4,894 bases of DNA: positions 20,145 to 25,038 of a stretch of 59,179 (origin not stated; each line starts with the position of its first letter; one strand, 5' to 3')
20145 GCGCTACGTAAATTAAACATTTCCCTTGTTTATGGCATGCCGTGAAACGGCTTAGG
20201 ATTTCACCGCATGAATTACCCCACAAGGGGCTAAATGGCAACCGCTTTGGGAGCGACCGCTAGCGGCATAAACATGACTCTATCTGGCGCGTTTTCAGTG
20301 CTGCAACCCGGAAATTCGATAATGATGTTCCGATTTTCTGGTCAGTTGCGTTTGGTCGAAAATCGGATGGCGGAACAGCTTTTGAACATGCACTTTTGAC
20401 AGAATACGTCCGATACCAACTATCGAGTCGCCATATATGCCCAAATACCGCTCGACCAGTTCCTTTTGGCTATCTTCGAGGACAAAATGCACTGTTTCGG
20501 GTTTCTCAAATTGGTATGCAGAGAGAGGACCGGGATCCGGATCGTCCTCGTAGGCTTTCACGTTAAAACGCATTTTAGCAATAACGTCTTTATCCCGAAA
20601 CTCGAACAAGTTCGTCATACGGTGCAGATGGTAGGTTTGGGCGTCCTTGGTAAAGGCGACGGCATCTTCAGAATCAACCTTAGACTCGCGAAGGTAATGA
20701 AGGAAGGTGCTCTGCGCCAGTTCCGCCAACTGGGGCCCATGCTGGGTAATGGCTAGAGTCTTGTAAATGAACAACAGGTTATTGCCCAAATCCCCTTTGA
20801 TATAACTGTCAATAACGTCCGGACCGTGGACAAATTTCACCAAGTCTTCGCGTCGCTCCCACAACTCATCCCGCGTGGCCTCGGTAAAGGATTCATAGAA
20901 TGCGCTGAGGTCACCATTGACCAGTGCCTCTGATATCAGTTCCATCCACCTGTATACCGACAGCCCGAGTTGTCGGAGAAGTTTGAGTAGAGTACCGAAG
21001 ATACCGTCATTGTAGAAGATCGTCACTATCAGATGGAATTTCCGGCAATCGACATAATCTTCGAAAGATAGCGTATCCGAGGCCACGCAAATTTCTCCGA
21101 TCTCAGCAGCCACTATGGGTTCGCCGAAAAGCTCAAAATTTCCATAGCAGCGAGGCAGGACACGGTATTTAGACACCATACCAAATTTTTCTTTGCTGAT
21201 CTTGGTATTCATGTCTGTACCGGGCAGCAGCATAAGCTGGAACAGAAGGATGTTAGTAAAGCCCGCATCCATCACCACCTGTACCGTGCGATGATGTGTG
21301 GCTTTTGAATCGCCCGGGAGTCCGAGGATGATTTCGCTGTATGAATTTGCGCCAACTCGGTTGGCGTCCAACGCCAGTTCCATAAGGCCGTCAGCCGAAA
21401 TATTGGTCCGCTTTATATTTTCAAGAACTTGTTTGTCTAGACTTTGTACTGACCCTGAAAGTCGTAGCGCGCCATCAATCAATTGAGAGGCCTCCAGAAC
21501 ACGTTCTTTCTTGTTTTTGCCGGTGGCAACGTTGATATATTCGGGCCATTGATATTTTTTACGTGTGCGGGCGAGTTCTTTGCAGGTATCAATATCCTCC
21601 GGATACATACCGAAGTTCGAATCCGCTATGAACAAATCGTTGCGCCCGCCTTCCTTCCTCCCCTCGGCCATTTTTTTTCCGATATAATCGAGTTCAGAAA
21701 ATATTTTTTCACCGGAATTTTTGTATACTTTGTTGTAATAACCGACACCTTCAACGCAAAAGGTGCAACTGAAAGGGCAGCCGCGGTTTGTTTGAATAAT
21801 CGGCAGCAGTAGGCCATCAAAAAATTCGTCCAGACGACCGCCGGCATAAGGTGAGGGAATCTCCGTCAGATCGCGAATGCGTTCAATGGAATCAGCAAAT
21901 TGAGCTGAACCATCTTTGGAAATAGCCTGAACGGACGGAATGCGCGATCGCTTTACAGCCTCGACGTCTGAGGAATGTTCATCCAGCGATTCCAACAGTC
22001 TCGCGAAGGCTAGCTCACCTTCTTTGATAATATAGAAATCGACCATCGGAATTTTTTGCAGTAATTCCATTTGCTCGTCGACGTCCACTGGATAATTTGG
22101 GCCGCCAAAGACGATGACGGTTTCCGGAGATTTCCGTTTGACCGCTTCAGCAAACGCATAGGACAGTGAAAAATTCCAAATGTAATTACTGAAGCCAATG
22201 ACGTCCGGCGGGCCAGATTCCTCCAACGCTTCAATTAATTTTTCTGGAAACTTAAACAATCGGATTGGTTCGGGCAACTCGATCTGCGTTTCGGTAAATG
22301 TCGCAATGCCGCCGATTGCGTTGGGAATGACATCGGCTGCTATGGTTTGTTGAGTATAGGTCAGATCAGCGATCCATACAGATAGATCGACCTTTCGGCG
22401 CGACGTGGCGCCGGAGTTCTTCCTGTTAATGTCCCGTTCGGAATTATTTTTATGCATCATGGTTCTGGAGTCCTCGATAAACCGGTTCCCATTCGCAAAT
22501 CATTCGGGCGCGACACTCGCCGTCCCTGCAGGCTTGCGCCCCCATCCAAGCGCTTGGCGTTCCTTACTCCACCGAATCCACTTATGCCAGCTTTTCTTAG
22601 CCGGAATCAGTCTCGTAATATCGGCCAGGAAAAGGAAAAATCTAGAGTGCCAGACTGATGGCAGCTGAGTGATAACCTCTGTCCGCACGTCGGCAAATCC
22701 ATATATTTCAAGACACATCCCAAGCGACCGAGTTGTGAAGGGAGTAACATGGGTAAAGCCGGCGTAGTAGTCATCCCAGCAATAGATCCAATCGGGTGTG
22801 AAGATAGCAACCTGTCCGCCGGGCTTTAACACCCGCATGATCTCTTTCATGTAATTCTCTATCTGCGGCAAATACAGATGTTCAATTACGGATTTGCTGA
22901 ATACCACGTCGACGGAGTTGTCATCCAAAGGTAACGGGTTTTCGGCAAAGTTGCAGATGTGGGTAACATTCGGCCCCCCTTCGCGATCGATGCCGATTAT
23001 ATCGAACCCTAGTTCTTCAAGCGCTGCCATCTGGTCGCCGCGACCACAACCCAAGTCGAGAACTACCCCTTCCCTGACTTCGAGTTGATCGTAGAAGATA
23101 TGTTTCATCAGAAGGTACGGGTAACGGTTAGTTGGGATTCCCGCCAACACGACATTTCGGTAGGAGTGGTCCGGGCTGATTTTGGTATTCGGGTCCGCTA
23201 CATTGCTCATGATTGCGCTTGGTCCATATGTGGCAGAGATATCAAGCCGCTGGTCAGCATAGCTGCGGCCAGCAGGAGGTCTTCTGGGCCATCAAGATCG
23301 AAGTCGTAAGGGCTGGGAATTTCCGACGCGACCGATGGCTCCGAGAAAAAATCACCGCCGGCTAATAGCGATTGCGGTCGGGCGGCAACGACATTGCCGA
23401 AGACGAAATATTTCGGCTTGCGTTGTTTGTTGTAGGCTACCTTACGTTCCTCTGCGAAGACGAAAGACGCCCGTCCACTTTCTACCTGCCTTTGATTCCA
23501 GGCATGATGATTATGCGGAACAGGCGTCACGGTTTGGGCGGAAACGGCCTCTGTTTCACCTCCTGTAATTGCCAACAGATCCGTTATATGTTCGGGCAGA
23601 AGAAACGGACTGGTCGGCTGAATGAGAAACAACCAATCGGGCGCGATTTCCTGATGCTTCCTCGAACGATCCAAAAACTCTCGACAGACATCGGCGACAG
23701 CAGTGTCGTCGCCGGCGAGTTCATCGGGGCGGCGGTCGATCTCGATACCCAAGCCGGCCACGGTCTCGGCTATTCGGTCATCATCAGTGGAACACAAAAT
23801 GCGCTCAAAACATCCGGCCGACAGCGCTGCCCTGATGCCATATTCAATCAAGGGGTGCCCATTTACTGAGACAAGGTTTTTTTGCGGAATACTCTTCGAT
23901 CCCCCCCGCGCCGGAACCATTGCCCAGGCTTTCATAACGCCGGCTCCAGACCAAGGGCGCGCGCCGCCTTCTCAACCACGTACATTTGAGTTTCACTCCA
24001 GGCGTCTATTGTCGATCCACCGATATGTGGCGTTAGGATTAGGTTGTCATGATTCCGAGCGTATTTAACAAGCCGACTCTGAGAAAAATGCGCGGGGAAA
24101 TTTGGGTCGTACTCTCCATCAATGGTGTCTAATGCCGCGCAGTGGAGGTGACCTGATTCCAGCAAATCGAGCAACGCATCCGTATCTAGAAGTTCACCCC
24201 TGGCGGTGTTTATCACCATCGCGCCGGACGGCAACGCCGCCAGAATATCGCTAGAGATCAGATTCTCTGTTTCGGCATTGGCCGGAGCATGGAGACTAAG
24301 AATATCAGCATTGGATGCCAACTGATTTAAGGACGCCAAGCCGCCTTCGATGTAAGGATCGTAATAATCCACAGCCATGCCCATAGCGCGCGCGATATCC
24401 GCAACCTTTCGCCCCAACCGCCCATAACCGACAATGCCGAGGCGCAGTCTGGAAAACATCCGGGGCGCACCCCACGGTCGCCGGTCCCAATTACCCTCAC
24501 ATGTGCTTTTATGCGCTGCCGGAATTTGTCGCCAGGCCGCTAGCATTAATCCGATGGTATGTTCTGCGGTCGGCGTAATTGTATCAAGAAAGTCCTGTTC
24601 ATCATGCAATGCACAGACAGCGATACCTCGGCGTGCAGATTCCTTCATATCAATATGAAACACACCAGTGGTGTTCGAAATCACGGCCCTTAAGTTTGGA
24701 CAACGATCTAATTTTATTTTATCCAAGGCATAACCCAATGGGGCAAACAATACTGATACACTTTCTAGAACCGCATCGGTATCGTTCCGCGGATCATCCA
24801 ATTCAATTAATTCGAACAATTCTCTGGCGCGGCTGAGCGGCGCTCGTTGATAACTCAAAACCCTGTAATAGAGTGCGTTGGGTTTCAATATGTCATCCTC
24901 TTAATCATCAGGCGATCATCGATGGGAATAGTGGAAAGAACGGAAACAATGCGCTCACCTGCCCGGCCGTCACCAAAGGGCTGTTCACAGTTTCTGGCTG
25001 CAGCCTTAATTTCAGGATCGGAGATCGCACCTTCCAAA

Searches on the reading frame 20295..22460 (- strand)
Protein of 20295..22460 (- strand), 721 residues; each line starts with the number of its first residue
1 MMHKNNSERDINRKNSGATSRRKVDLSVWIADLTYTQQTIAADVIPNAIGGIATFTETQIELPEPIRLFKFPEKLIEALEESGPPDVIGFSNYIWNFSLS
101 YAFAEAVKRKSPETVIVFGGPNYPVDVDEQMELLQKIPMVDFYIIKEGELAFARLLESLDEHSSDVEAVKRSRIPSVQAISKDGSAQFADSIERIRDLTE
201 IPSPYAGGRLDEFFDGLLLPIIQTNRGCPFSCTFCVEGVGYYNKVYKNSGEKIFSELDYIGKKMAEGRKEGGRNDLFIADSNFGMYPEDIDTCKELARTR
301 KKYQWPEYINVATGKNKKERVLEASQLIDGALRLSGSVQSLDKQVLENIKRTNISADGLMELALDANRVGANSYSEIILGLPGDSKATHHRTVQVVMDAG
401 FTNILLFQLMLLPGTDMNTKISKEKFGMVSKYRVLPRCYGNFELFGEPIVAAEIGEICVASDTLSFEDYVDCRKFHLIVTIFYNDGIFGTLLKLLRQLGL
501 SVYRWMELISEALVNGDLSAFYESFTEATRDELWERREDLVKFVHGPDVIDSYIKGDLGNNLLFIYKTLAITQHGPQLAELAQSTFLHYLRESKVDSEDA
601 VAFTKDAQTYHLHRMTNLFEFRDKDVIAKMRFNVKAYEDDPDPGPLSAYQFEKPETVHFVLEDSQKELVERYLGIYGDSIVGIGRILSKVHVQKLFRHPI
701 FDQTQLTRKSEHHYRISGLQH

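Call 7: search_protein_families(library=pfam, proteins=[window:20295-22460:-], max_evalue=0.001)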
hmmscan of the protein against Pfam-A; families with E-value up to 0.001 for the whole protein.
window:20295-22460:- (721 aa): 2 families
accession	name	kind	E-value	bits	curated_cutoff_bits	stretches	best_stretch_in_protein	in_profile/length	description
PF04055.27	Radical_SAM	-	6.2e-11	43.2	29.5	1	223-393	2-163/166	Radical SAM superfamily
PF02310.24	B12-binding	-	4.3e-10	39.9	32.1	1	72-155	40-120/121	B12 binding domain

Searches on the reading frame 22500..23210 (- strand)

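Call 7: search_protein_families(library=pfam, proteins=[window:22500-23210:-], max_evalue=0.001)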
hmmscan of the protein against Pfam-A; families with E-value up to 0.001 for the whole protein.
window:22500-23210:- (236 aa): 9 families
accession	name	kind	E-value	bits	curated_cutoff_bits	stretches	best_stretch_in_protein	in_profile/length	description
PF08241.18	Methyltransf_11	-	3.5e-16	60.1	21.2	1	51-136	1-95/95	Methyltransferase domain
PF13649.12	Methyltransf_25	-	3.9e-14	53.5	27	1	50-132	1-97/97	Methyltransferase domain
PF13489.12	Methyltransf_23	-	1.4e-12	48.1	27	1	46-175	22-162/164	Methyltransferase domain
PF13847.12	Methyltransf_31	-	2.4e-11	44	27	1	86-140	61-113/145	Methyltransferase domain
PF08242.18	Methyltransf_12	-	1.7e-08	35.5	30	1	51-133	1-97/98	Methyltransferase domain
PF05148.21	Methyltransf_8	-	4.5e-08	33.7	27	1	46-136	72-156/219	Hypothetical methyltransferase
PF01209.24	Ubie_methyltran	-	4e-05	23.5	20.1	1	76-138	94-153/233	ubiE/COQ5 methyltransferase family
PF02353.26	CMAS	-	0.00042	20.2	27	0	98-137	126-165/273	Mycolic acid cyclopropane synthetase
PF01555.25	N6_N4_Mtase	-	0.00054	20.4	26.7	0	111-139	26-54/221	DNA methylase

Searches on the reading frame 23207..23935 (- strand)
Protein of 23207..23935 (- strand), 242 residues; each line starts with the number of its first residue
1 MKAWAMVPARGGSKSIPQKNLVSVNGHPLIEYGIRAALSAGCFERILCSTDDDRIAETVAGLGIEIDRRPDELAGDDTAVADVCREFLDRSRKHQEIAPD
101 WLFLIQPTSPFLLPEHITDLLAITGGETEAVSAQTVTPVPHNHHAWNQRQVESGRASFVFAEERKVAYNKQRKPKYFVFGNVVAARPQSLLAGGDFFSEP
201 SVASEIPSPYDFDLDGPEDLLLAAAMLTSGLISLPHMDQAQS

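Call 7: search_protein_families(library=pfam, proteins=[window:23207-23935:-], max_evalue=0.001)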
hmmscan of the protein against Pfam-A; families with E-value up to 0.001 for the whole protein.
window:23207-23935:- (242 aa): 2 families
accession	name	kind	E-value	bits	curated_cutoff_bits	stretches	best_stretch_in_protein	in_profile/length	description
PF02348.25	CTP_transf_3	-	1.7e-20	74.2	22.6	1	5-153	2-143/217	Cytidylyltransferase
PF12804.13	NTP_transf_3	-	2e-05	25.3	27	1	18-131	15-119/160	MobA-like NTP transferase domain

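Call 55: search_protein_families(library=ncbifam, proteins=[window:23207-23935:-], max_evalue=1e-10)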
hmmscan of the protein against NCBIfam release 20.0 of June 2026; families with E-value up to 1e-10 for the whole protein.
window:23207-23935:- (242 aa): 4 families
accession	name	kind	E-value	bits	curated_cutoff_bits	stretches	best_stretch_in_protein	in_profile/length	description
TIGR03584.1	PseF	equivalog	1.8e-29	103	205.7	1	5-226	2-219/222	pseudaminic acid cytidylyltransferase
NF003950.0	PRK05450.1-3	subfamily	1.2e-12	47.7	234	1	1-169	1-157/248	3-deoxy-manno-octulosonate cytidylyltransferase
NF003952.0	PRK05450.1-5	subfamily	1.2e-12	47.5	193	1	1-143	1-135/250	3-deoxy-manno-octulosonate cytidylyltransferase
NF009905.0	PRK13368.1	subfamily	1.5e-12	47.4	255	1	1-141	1-131/243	3-deoxy-manno-octulosonate cytidylyltransferase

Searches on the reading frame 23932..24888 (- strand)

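Call 4: search_protein_families(library=pfam, proteins=[window:23932-24888:-], max_evalue=0.01)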
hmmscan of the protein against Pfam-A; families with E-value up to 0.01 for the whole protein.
window:23932-24888:- (318 aa): 2 families
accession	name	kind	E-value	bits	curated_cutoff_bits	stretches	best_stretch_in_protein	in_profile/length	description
PF02826.25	2-Hacid_dh_C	-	1e-44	152.5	25.1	1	112-290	1-178/178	D-isomer specific 2-hydroxyacid dehydrogenase, NAD binding domain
PF00389.36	2-Hacid_dh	-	0.00017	21.7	24.6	1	29-198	26-103/134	D-isomer specific 2-hydroxyacid dehydrogenase, catalytic domain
